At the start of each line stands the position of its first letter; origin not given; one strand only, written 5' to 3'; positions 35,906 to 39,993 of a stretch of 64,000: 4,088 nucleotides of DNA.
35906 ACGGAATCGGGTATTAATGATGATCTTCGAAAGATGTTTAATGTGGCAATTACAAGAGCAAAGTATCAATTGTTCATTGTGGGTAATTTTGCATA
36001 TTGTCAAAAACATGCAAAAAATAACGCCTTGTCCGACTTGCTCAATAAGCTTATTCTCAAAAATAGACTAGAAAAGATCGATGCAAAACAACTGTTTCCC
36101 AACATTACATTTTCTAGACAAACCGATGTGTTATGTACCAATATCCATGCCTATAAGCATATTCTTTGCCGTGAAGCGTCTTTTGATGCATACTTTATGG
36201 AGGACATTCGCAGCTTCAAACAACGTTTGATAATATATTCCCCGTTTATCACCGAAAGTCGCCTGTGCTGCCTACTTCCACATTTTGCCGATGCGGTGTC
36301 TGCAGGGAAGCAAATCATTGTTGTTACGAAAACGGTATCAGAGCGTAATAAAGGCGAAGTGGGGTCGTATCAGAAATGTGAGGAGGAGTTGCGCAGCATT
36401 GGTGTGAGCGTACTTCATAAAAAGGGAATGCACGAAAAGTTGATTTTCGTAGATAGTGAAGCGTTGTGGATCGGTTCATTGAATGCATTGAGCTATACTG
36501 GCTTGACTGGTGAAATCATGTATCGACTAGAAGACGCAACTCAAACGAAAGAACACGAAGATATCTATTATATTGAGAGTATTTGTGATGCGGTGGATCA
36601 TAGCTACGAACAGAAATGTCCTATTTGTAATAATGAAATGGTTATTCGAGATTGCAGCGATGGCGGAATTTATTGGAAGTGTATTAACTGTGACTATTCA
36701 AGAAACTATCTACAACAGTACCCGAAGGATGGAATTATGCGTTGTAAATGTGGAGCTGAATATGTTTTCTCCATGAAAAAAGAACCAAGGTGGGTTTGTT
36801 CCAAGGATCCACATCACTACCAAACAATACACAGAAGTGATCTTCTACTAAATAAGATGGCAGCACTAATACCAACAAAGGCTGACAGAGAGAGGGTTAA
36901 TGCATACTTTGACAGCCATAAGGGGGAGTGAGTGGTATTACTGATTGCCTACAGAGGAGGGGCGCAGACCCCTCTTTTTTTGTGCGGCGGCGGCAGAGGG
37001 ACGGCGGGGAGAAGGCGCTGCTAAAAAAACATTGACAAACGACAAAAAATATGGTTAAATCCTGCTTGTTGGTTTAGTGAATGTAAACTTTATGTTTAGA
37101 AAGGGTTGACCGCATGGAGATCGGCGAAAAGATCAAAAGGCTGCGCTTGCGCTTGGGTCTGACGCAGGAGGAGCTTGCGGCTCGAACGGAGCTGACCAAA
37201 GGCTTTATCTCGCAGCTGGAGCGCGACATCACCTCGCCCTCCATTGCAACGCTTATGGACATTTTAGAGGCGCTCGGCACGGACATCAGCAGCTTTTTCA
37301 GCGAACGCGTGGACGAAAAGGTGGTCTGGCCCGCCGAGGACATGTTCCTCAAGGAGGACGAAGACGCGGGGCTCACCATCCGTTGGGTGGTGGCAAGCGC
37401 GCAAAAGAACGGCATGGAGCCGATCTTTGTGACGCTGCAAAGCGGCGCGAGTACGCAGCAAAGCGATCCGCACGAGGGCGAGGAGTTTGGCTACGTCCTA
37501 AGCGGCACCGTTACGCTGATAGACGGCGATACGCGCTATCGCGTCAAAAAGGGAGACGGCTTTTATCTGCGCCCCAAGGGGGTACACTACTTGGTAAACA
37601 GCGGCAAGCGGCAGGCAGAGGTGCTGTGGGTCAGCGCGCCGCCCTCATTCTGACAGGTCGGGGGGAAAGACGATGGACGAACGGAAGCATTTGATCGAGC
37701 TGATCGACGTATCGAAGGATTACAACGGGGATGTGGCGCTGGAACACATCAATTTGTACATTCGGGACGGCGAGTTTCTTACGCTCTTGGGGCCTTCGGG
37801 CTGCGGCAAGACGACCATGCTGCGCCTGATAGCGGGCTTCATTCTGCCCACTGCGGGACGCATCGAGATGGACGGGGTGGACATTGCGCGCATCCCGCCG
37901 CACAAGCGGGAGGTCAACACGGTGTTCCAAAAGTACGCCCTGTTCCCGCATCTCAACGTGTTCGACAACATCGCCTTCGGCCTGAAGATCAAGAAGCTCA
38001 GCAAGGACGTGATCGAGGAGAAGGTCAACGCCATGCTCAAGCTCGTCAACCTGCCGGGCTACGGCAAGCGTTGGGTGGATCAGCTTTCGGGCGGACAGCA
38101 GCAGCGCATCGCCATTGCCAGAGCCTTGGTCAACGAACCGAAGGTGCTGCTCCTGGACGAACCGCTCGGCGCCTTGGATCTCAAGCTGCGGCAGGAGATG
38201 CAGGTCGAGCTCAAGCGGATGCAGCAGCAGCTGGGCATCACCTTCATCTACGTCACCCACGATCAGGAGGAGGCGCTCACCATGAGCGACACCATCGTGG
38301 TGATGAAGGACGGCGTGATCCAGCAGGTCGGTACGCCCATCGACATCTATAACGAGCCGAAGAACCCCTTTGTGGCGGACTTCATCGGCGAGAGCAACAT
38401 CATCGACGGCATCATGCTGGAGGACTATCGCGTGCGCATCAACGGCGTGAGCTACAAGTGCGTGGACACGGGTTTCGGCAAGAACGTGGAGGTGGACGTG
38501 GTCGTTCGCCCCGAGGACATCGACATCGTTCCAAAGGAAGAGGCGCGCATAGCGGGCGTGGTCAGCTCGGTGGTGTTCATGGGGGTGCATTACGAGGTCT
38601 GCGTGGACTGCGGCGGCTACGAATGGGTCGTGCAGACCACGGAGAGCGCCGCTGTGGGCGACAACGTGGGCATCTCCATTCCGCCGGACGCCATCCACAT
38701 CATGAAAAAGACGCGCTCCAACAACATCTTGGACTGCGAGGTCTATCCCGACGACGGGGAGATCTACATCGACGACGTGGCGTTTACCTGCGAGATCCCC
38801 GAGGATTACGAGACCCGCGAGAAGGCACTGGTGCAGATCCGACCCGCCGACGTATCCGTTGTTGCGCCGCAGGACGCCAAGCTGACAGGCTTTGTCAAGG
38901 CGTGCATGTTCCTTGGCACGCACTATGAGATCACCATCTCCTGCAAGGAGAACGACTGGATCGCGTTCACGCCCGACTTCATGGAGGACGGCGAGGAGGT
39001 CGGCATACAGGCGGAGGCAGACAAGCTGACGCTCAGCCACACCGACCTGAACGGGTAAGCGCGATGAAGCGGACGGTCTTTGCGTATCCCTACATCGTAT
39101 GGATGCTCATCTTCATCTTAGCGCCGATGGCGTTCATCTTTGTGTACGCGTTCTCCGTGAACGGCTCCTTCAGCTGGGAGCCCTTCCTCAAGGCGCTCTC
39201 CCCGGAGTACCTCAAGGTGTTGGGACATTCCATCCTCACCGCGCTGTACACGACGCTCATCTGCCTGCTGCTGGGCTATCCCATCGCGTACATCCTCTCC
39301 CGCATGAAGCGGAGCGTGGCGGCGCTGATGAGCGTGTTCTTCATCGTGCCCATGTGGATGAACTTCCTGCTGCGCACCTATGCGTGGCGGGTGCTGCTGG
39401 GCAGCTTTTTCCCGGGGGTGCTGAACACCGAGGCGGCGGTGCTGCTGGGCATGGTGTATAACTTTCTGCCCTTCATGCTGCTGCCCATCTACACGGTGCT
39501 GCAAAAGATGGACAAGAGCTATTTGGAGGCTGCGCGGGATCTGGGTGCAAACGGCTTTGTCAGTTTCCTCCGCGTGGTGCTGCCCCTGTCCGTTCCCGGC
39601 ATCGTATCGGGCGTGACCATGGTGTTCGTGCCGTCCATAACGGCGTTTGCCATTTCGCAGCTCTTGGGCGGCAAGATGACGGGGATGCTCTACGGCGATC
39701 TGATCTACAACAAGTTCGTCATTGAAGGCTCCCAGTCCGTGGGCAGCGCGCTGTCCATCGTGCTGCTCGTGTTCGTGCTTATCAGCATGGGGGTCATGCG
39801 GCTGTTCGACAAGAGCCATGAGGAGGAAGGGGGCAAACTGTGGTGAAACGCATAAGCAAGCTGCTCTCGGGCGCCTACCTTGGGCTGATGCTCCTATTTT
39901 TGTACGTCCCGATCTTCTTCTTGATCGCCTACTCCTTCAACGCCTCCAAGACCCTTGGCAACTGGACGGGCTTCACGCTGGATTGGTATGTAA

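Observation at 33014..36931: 1305-aa helicase-PLD nuclease-zinc ribbon fusion: candidate single-gene anti-phage defence system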

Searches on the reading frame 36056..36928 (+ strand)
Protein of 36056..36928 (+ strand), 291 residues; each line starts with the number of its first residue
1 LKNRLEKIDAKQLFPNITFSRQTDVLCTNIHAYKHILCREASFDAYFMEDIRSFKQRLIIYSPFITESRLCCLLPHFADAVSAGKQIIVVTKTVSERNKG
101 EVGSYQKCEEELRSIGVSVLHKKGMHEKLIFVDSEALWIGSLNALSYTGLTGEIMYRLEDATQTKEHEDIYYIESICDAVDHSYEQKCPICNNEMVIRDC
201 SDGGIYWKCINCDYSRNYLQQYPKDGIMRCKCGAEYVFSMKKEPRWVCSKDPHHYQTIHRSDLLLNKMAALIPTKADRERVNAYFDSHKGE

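Call 53: predict_structure(alignment_id=A2)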
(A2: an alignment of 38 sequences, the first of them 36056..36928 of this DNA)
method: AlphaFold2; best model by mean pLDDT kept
length: 291 residues; sequences in the alignment: 38
mean_pLDDT: 88.7   pTM: 0.79
mean pLDDT of the five models: 88.7, 88.0, 87.1, 87.1, 86.5
residues with pLDDT >= 90: 199; 70-90: 67; 50-70: 14; < 50: 11
segments of 3 or more residues with pLDDT < 50: 24-29
pLDDT, mean of each block of 10 residues (from residue 1): 63 69 46 77 91 97 94 96 98 91 94 98 95 96 89 91 95 94 93 94 90 87 88 92 93 91 90 95 87 49
secondary structure, 60 per line:
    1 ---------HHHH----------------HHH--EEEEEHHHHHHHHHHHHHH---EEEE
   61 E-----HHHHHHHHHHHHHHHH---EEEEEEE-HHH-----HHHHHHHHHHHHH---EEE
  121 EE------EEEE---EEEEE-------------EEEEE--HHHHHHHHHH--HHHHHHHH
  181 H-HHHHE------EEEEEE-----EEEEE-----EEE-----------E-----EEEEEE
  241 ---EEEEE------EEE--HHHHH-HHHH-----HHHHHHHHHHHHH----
elements in order: H10-13 E35-39 H40-53 E57-61 H67-82 E86-92 H102-114 E118-122 E129-132 E136-140 E154-158 H161-170 H173-181 H183-186 E194-199 E205-209 E215-217 E235-240 E244-248 E255-257 H260-264 H266-269 H275-287

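Call 58: fold_search(model_id=the predicted structure, library=pdb)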
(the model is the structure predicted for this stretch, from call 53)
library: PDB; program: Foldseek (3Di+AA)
matches with E <= 10: 1229; with E <= 0.001: 116
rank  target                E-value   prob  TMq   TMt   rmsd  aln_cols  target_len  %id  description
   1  4ggk                  1.2e-07  1.00  0.35  0.59   3.5       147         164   20  Crystal structure of Zucchini from mouse (mZuc / PLD6 / MitoPLD) bound to tungstate (released 2012-10-10)
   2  4ggj                  1.2e-07  1.00  0.37  0.61   3.2       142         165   20  Crystal structure of Zucchini from mouse (mZuc / PLD6 / MitoPLD) (released 2012-10-10)
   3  6ehi_A                1.4e-07  1.00  0.39  0.66   3.8       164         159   16  NucT from Helicobacter pylori (released 2018-01-17)
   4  6ehi_D                1.4e-07  1.00  0.38  0.66   3.5       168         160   15  NucT from Helicobacter pylori (released 2018-01-17)
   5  6ehi_B                2.6e-07  1.00  0.38  0.65   4.4       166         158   14  NucT from Helicobacter pylori (released 2018-01-17)
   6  8v5t_A                4.2e-07  1.00  0.40  0.29   9.8       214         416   13  Crystal structure of Alzheimers disease phospholipase D3 (released 2024-10-09)
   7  9vbg_A                6.1e-07  1.00  0.36  0.26   9.3       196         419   14  Cryo-EM structure of human PLD3 apo form (released 2025-12-24)
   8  1byr                  6.4e-07  1.00  0.39  0.69   3.3       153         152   13  CRYSTAL STRUCTURE OF A PHOSPHOLIPASE D FAMILY MEMBER, NUC FROM SALMONELLA TYPHIMURIUM (released 1999-10-19)
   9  8v06_B                6.4e-07  1.00  0.36  0.26   9.3       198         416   12  Crystal structure of mouse PLD3 co-crystallized with 5'Pi-ssDNA for 9 days (released 2024-03-13)
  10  7e0m_B                9.9e-07  1.00  0.38  0.29   4.2       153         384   20  Crystal structure of phospholipase D (released 2021-12-22)
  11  7e0m_A                1.1e-06  1.00  0.38  0.29   3.7       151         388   20  Crystal structure of phospholipase D (released 2021-12-22)
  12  8q1x_B                1.3e-06  1.00  0.39  0.28   9.5       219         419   14  Structural analysis of PLD3 reveals insights into the mechanism of lysosomal 5' exonuclease-mediated nucleic acid degr (released 2023-12-06)
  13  8v05_A                1.4e-06  1.00  0.36  0.25   9.7       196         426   13  Crystal structure of mouse PLD3 (released 2024-03-13)
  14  8v06_C                1.5e-06  1.00  0.37  0.27   9.2       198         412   12  Crystal structure of mouse PLD3 co-crystallized with 5'Pi-ssDNA for 9 days (released 2024-03-13)
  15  8v07_B                2.2e-06  1.00  0.40  0.29  10.0       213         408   13  Crystal structure of mouse PLD3 co-crystallized with 5'Pi-ssDNA for 30 days (released 2024-03-13)
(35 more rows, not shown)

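Call 96: search_protein_representatives(protein=window:36056-36928:+)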
Query: 291 residues. Proteins with E-value up to 0.001 (for the whole library): 1042; up to 1e-10: 350; up to 1e-30: 125. The best 150 are listed.
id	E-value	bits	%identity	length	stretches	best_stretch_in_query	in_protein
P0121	1.7e-121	421.2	64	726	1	2-289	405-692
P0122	8.6e-116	402.4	62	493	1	2-286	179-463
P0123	1.3e-114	398.6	67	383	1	33-289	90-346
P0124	3.3e-107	374.3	65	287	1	45-289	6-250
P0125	5.9e-107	373.4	61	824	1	5-286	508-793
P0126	1.5e-103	362.3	58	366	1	2-286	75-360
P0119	2.5e-95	335.3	57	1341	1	4-289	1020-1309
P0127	1.1e-93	329.8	51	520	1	5-289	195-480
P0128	2.4e-91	322.2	53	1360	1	4-288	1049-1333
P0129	5.4e-89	314.5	53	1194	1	6-272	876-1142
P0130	3.1e-88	312.0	48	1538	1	4-288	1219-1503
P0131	3.1e-84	298.9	49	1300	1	5-286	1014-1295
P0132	2.1e-82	292.8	49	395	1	6-287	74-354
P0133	2.3e-82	292.7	49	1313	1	2-289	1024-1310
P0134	3.6e-81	288.8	46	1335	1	4-289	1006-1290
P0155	1.9e-54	201.1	39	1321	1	9-286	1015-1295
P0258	9.9e-26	106.9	33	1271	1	43-279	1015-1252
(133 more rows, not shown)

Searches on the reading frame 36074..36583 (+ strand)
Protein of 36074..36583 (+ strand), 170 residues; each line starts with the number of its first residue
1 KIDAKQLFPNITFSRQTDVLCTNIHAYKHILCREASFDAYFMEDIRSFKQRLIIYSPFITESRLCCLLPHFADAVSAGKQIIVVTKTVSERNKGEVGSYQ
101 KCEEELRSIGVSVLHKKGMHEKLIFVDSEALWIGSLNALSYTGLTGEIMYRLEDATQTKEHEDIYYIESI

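Call 10: search_protein_families(library=padloc, proteins=[window:36074-36583:+], max_evalue=1)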
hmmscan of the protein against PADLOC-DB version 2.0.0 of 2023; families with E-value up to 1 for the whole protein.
window:36074-36583:+ (170 aa): 6 families
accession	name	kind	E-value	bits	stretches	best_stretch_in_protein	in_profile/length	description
PDLC03924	MkoC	-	1.7e-14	50.9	1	29-153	985-1111/1136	-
PDLC02614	DrmC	-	1.8e-08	32.3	1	36-146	21-127/153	DrmC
PDLC03922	MkoB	-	3.5e-07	27.9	2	38-109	313-379/610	-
PDLC04879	PDC-S05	-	5.4e-05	20.8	1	22-137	153-261/285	-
PDLC03829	ZacB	-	0.00051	17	1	49-138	227-319/586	-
PDLC02616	DrmC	-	0.0082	13.8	1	119-148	165-193/224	DrmC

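Call 11: search_protein_families(library=pfam, proteins=[window:36074-36583:+], max_evalue=10)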
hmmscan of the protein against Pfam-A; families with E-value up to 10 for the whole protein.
window:36074-36583:+ (170 aa): 2 families
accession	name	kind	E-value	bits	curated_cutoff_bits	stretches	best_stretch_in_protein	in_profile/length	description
PF13091.12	PLDc_2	-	9.3e-07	29.2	27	1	43-162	3-125/132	PLD-like domain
PF21401.2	AcrF3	-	0.16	12.8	27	1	59-107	29-76/129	Cas3 inhibitor AcrF3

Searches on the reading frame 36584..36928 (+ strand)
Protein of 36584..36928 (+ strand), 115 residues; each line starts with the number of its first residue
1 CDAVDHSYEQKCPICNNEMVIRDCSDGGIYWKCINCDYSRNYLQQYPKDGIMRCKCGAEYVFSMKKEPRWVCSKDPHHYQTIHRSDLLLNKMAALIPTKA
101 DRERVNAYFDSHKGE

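Call 10: search_protein_families(library=padloc, proteins=[window:36584-36928:+], max_evalue=1)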
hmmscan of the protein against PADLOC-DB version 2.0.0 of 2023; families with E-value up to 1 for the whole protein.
window:36584-36928:+ (115 aa): 0 families

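Call 11: search_protein_families(library=pfam, proteins=[window:36584-36928:+], max_evalue=10)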
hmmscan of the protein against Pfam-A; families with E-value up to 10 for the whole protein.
window:36584-36928:+ (115 aa): 8 families
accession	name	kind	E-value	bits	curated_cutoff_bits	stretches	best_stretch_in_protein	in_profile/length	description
PF13408.12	Zn_ribbon_recom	-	0.00031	21.5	25.3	2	50-78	4-35/58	Recombinase zinc beta ribbon domain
PF01396.24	Zn_ribbon_Top1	-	0.00077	19.7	32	1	10-42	2-36/39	Topoisomerase DNA binding C4 zinc finger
PF13453.11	Zn_ribbon_TFIIB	-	0.017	14.9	22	1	11-37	1-26/41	Transcription factor zinc-finger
PF14311.12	DUF4379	-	0.25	12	24.5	0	65-81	23-39/56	Probable Treble clef zinc finger domain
PF03119.21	DNA_ligase_ZBD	-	0.54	10.6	25.8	1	11-35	1-22/27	NAD-dependent DNA ligase C4 zinc finger domain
PF21344.3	Zn_ribbon_LysW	-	2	8.6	27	0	46-59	16-30/46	Alpha-aminoadipate carrier protein LysW-like, globular domain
PF14354.12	Lar_restr_allev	-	2.6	8.8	28.6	0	11-38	5-33/58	Restriction alleviation protein Lar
PF12760.12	Zn_ribbon_IS1595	-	2.9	8.4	25.4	1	10-38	19-45/46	Transposase zinc-ribbon domain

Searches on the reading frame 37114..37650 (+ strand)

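Call 62: search_protein_families(library=pfam, proteins=[window:37114-37650:+], max_evalue=0.00001)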
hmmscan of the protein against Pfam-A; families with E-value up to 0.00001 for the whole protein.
window:37114-37650:+ (179 aa): 6 families
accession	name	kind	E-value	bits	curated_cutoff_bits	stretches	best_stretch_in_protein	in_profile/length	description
PF07883.17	Cupin_2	-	2.6e-17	62.7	27.2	1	105-173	2-69/70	Cupin domain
PF01381.28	HTH_3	-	8e-15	55.1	23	1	7-59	1-53/55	Helix-turn-helix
PF13560.12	HTH_31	-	8.7e-11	42.4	27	1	2-57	1-57/64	Helix-turn-helix domain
PF12844.13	HTH_19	-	2.8e-08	34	30.2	1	4-58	1-55/64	Helix-turn-helix domain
PF02311.25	AraC_binding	-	5.3e-08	33.1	21.1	1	119-178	20-79/135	AraC-like ligand binding domain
PF13744.12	HTH_37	-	6.6e-06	26.3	27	1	3-58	19-75/80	Helix-turn-helix domain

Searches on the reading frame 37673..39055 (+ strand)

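Call 62: search_protein_families(library=pfam, proteins=[window:37673-39055:+], max_evalue=0.00001)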
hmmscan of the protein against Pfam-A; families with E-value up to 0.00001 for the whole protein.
window:37673-39055:+ (461 aa): 2 families
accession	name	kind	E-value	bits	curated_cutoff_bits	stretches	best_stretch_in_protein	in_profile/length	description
PF00005.33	ABC_tran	-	1.7e-36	126.3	25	1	23-165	1-136/137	ABC transporter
PF08402.16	TOBE_2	-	1.6e-17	63.8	21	1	276-343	1-75/76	TOBE domain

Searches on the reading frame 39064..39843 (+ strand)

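Call 62: search_protein_families(library=pfam, proteins=[window:39064-39843:+], max_evalue=0.00001)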
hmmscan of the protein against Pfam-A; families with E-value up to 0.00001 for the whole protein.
window:39064-39843:+ (260 aa): 1 family
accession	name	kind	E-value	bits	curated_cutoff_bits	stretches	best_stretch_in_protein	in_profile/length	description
PF00528.27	BPD_transp_1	-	1.5e-16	61.1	26.4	1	71-250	1-180/184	Binding-protein-dependent transport system inner membrane component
